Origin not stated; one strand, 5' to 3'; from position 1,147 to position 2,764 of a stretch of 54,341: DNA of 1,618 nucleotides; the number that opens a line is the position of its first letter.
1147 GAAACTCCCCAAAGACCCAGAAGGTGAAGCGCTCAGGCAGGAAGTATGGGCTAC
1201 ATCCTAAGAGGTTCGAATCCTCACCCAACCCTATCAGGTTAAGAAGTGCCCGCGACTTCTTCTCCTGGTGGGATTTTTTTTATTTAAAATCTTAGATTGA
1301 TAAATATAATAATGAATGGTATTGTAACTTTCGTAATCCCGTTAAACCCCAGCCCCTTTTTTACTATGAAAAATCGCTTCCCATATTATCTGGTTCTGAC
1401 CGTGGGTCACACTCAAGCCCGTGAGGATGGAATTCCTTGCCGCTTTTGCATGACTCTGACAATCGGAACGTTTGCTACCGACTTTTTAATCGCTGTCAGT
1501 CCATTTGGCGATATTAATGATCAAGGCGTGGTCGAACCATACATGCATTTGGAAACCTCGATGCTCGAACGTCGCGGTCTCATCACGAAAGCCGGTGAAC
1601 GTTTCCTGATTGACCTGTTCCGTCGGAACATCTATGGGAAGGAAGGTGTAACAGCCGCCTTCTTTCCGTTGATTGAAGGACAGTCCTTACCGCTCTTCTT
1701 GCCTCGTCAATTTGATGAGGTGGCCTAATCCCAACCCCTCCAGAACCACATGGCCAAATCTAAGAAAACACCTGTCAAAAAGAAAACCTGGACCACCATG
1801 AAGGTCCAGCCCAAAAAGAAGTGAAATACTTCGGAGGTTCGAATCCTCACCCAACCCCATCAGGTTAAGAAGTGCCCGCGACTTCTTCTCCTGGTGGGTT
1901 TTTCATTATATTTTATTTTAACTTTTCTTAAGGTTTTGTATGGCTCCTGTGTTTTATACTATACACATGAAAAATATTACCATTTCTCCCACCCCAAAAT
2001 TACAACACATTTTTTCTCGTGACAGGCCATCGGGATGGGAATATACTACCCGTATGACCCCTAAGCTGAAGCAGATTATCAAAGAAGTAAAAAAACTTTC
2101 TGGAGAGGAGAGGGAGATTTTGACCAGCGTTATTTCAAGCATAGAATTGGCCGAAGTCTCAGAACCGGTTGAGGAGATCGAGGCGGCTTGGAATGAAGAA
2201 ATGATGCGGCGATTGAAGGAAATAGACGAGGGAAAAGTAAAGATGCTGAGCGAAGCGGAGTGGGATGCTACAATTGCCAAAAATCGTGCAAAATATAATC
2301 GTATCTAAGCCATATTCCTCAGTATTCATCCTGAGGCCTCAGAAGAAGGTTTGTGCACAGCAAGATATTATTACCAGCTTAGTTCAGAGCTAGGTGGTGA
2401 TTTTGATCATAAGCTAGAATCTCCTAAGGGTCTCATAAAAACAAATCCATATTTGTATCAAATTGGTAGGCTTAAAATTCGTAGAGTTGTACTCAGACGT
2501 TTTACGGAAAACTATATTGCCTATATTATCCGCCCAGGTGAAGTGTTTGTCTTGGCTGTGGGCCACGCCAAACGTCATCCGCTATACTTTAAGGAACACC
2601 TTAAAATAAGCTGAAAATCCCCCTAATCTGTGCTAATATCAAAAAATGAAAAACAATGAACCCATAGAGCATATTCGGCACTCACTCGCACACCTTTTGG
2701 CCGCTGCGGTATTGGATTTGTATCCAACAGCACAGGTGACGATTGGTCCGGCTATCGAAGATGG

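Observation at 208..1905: Two tandem G+C-rich orphan cassettes between tyrS and thrS, each with its own promoter and closed by the same 65-bp module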

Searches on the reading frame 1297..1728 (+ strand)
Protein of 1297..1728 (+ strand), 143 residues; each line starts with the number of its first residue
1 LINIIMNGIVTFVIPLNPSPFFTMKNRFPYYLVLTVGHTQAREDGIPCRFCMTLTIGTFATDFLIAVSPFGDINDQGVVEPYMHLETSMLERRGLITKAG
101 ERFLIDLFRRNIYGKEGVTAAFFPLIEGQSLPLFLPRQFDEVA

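Call 9: search_protein_families(library=pfam, proteins=[window:1297-1728:+], max_evalue=1)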
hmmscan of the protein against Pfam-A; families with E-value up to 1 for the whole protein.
window:1297-1728:+ (143 aa): 0 families

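Call 26: find_homologous_proteins(query=window:1366-1725:+, max_evalue=0.01)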
Query window:1366-1725:+ (120 aa): 3 proteins with E <= 0.01 among 8 candidates.
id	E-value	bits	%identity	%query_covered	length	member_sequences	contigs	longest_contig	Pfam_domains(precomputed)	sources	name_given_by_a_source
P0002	5.5e-75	267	100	100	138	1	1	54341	-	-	-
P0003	6.6e-43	163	68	100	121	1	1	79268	-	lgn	-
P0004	7.5e-43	163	67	100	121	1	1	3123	-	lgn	-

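Call 28: find_encoding_contigs(protein=P0003, flank=10000)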
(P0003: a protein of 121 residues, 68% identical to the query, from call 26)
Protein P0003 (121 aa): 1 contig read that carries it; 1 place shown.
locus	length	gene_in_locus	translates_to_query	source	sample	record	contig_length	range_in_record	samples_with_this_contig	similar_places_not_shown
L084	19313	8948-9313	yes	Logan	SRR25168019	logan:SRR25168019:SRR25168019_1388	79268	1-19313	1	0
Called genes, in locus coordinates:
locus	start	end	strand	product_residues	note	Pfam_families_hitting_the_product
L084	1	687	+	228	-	?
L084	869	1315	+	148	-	PF09997:DUF2238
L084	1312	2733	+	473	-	PF23023:Anti-Pycsar_Apyc1 (faint), PF00753:Lactamase_B, PF16661:Lactamase_B_6, PF12706:Lactamase_B_2 (weak), PF10996:Beta-Casp, PF07521:RMMBL (weak)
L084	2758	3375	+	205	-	PF18306:LDcluster4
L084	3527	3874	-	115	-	PF00453:Ribosomal_L20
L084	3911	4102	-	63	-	PF01632:Ribosomal_L35p (weak)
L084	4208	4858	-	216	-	PF05198:IF3_N, PF00707:IF3_C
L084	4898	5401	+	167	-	-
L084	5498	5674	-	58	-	-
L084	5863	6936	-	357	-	PF00614:PLDc (faint), PF13091:PLDc_2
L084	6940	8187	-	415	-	PF00579:tRNA-synt_1b, PF22421:SYY_C-terminal, PF01479:S4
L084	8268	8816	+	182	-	-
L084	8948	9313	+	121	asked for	-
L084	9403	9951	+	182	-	PF06414:Zeta_toxin (weak), PF13671:AAA_33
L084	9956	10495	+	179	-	PF00300:His_Phos_1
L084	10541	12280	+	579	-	PF07973:tRNA_SAD, PF00587:tRNA-synt_2b, PF03129:HGTP_anticodon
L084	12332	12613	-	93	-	-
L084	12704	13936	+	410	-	PF01702:TGT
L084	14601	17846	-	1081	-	PF02811:PHP, PF12836:HHH_3 (faint), PF07733:DNA_pol3_alpha, PF17657:DNA_pol3_finger, PF14579:HHH_6, PF01336:tRNA_anti-codon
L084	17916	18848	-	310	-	-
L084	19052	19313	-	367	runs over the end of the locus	-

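Call 29: find_encoding_contigs(protein=P0004, flank=10000)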
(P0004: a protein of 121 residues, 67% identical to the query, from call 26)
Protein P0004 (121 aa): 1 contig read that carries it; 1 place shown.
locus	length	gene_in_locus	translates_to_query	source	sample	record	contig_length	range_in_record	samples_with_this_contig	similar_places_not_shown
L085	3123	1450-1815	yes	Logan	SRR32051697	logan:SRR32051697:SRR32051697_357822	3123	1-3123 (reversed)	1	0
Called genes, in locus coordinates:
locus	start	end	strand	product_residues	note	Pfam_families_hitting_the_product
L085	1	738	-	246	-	?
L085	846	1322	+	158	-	-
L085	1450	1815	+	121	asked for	-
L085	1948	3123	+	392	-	?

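Call 47: search_protein_families(library=phrogs, proteins=[window:1366-1725:+, L084:8268-8813:+, L085:846-1319:+], max_evalue=0.1)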
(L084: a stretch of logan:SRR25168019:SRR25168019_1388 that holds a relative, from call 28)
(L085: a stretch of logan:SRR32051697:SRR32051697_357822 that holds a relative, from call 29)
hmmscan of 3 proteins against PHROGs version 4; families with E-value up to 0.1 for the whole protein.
window:1366-1725:+ (120 aa): 0 families

L084:8268-8813:+ (182 aa): 0 families

L085:846-1319:+ (158 aa): 1 family
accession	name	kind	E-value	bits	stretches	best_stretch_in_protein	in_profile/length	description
phrog_19798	-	unknown function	0.065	14.3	0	30-55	43-69/73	-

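Call 48: search_protein_families(library=padloc, proteins=[window:1366-1725:+, L084:8268-8813:+, L085:846-1319:+, L084:9403-9948:+, L084:9956-10492:+], max_evalue=0.1)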
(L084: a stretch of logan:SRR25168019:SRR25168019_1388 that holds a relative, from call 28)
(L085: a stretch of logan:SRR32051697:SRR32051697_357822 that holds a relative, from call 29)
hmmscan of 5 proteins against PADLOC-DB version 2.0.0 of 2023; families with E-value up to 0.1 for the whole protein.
window:1366-1725:+ (120 aa): 0 families

L084:8268-8813:+ (182 aa): 0 families

L085:846-1319:+ (158 aa): 0 families

L084:9403-9948:+ (182 aa): 1 family
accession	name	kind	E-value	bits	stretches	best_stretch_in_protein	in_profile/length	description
PDLC02911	VakA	-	0.00013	20.6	1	8-37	8-39/163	-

L084:9956-10492:+ (179 aa): 0 families

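Call 59: predict_structure(alignment_id=A5)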
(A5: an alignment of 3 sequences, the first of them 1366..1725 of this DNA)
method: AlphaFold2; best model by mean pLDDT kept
length: 120 residues; sequences in the alignment: 3
mean_pLDDT: 62.6   pTM: 0.59
mean pLDDT of the five models: 62.6, 60.3, 57.9, 56.8, 53.8
residues with pLDDT >= 90: 0; 70-90: 41; 50-70: 53; < 50: 26
segments of 3 or more residues with pLDDT < 50: 1-8, 65-69, 94-100, 115-120
pLDDT, mean of each block of 10 residues (from residue 1): 43 64 74 74 71 68 56 69 75 47 62 47
secondary structure, 60 per line:
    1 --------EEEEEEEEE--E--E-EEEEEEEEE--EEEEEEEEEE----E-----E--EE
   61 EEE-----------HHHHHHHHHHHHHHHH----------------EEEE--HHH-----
elements in order: E9-17 E25-33 E36-45 E59-63 H75-90 E107-110

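Call 64: fold_search(model_id=the predicted structure, library=pdb)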
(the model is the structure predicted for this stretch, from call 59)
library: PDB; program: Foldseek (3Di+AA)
matches with E <= 10: 160; with E <= 0.001: 0
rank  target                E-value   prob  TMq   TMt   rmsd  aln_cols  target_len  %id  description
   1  5gpl_A                5.4e-01  0.35  0.28  0.18   6.7        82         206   11  Crystal structure of Ccp1 (released 2016-11-30)
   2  1jva_B                6.8e-01  0.07  0.18  0.07  15.5       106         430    8  CRYSTAL STRUCTURE OF THE VMA1-DERIVED ENDONUCLEASE BEARING THE N AND C EXTEIN PROPEPTIDES (released 2002-08-29)
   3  5gpk_B                7.6e-01  0.14  0.24  0.16   7.2        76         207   10  Crystal structure of Ccp1 mutant (released 2016-11-30)
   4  1um2_B                8.6e-01  0.09  0.18  0.08  13.6        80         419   11  Crystal Structure of the Vma1-Derived Endonuclease with the Ligated Extein Segment (released 2004-09-22)
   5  1xwe_MODEL_1_A        9.6e-01  0.04  0.15  0.13  15.6       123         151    8  NMR Structure of C345C (NTR) domain of C5 of complement (released 2004-12-21)
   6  1jva_A                1.0e+00  0.10  0.19  0.07  14.0        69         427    7  CRYSTAL STRUCTURE OF THE VMA1-DERIVED ENDONUCLEASE BEARING THE N AND C EXTEIN PROPEPTIDES (released 2002-08-29)
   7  1gpp                  1.3e+00  0.07  0.18  0.12  13.8        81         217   11  Crystal structure of the S.cerevisiae Homing Endonuclease PI-SceI Domain I (released 2002-09-19)
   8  1lf7                  1.5e+00  0.06  0.16  0.13  10.2        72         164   17  Crystal Structure of Human Complement Protein C8gamma at 1.2 A Resolution (released 2002-06-12)
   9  1vde_A                1.5e+00  0.02  0.15  0.06  20.3       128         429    5  PI-SCEI, A HOMING ENDONUCLEASE WITH PROTEIN SPLICING ACTIVITY (released 1998-04-08)
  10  8epu                  1.8e+00  0.06  0.23  0.20  14.0       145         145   11  1.6 A crystal structure of the lipocalin dog allergen Can f 1 with the C118S mutation (released 2023-04-05)
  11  7s81_C                1.9e+00  0.03  0.15  0.11  13.1       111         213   11  Structure of human PARP1 domains (Zn1, Zn3, WGR, HD) bound to a DNA double strand break. (released 2022-06-29)
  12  7s81_P                2.0e+00  0.04  0.18  0.13  12.6       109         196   15  Structure of human PARP1 domains (Zn1, Zn3, WGR, HD) bound to a DNA double strand break. (released 2022-06-29)
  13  2cm4                  2.1e+00  0.02  0.18  0.16  15.0       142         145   11  The complement inhibitor OmCI in complex with ricinoleic acid (released 2007-05-01)
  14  7s81_K                2.2e+00  0.03  0.16  0.11  12.5       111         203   11  Structure of human PARP1 domains (Zn1, Zn3, WGR, HD) bound to a DNA double strand break. (released 2022-06-29)
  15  2jgs_D                2.5e+00  0.11  0.25  0.26   6.9        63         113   16  Circular permutant of avidin (released 2008-03-04)
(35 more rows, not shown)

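Call 78: find_related_loci(query=A5, collection=viral_contigs, flank=5000)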
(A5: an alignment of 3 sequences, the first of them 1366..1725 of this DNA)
Query A5 (120 aa) in viral_contigs; peptide patterns used: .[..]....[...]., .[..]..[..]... (x = any residue, [..] = any of these).
1 stretches matched a pattern, but none encodes a relative of the query by tblastn (E <= 1e-3).

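Call 86: search_solved_structures(query=A5, max_evalue=5)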
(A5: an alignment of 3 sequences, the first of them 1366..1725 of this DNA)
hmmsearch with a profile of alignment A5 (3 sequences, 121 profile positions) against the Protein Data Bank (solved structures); distinct sequences matched with E-value up to 5: 3.
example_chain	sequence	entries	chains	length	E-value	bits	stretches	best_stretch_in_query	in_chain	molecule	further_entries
6nm6_V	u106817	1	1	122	0.16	15.3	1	11-48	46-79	N6 FR3-03 light chain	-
5te4_L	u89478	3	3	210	0.35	14.2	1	11-48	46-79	Light chain of antibody N6 | Light chain of N6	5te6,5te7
2hk2_A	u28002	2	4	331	1.7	12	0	7-30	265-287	Diphosphomevalonate decarboxylase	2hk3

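Call 108: search_protein_families(library=ncbifam, proteins=[window:1366-1725:+, L084:8268-8813:+, L084:4898-5398:+, L084:5444-5770:+], max_evalue=0.01)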
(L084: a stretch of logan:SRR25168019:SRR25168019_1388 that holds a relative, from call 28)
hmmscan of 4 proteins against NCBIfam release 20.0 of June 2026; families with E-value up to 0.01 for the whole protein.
window:1366-1725:+ (120 aa): 0 families

L084:8268-8813:+ (182 aa): 0 families

L084:4898-5398:+ (167 aa): 0 families

L084:5444-5770:+ (109 aa): 0 families

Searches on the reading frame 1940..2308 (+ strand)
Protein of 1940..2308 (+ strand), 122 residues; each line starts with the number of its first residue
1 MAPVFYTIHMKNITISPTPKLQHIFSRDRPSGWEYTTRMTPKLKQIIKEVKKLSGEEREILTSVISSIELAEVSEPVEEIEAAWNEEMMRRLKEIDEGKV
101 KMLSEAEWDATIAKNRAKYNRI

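Call 9: search_protein_families(library=pfam, proteins=[window:1940-2308:+], max_evalue=1)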
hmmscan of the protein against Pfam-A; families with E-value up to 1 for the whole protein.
window:1940-2308:+ (122 aa): 4 families
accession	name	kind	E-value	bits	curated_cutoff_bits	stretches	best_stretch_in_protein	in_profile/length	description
PF09720.15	Unstab_antitox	-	2.7e-07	30.9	23.3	1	70-107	18-53/54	Putative addiction module component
PF10035.14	DUF2179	-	0.015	15.5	22.8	1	54-81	13-40/55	Uncharacterized protein conserved in bacteria (DUF2179)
PF11833.13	CPP1-like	-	0.029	14.4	28.4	1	71-107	20-56/196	Protein CHAPERONE-LIKE PROTEIN OF POR1-like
PF17588.7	DUF5486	-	0.41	11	27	1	85-97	13-25/53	Family of unknown function (DUF5486)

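Call 108: search_protein_families(library=ncbifam, proteins=[window:1940-2305:+], max_evalue=0.01)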
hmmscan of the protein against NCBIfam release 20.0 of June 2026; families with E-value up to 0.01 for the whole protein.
window:1940-2305:+ (122 aa): 1 family
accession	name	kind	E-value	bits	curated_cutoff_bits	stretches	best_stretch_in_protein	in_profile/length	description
TIGR02574.1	stabl_TIGR02574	hypoth_equivalog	0.00035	20.5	31.9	1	49-114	1-64/65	putative addiction module component, TIGR02574 family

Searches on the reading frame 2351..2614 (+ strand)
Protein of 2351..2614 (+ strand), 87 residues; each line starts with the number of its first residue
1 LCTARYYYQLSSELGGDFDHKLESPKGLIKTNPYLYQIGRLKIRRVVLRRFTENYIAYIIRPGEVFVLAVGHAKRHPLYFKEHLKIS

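Call 9: search_protein_families(library=pfam, proteins=[window:2351-2614:+], max_evalue=1)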
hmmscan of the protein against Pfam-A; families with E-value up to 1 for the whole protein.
window:2351-2614:+ (87 aa): 1 family
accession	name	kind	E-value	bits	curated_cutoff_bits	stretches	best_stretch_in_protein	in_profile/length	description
PF05016.21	ParE_toxin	-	0.1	13.7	23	1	18-76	28-88/89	ParE toxin of type II toxin-antitoxin system, parDE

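Call 108: search_protein_families(library=ncbifam, proteins=[window:2351-2611:+], max_evalue=0.01)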
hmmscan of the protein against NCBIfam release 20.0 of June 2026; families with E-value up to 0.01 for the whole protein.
window:2351-2611:+ (87 aa): 0 families
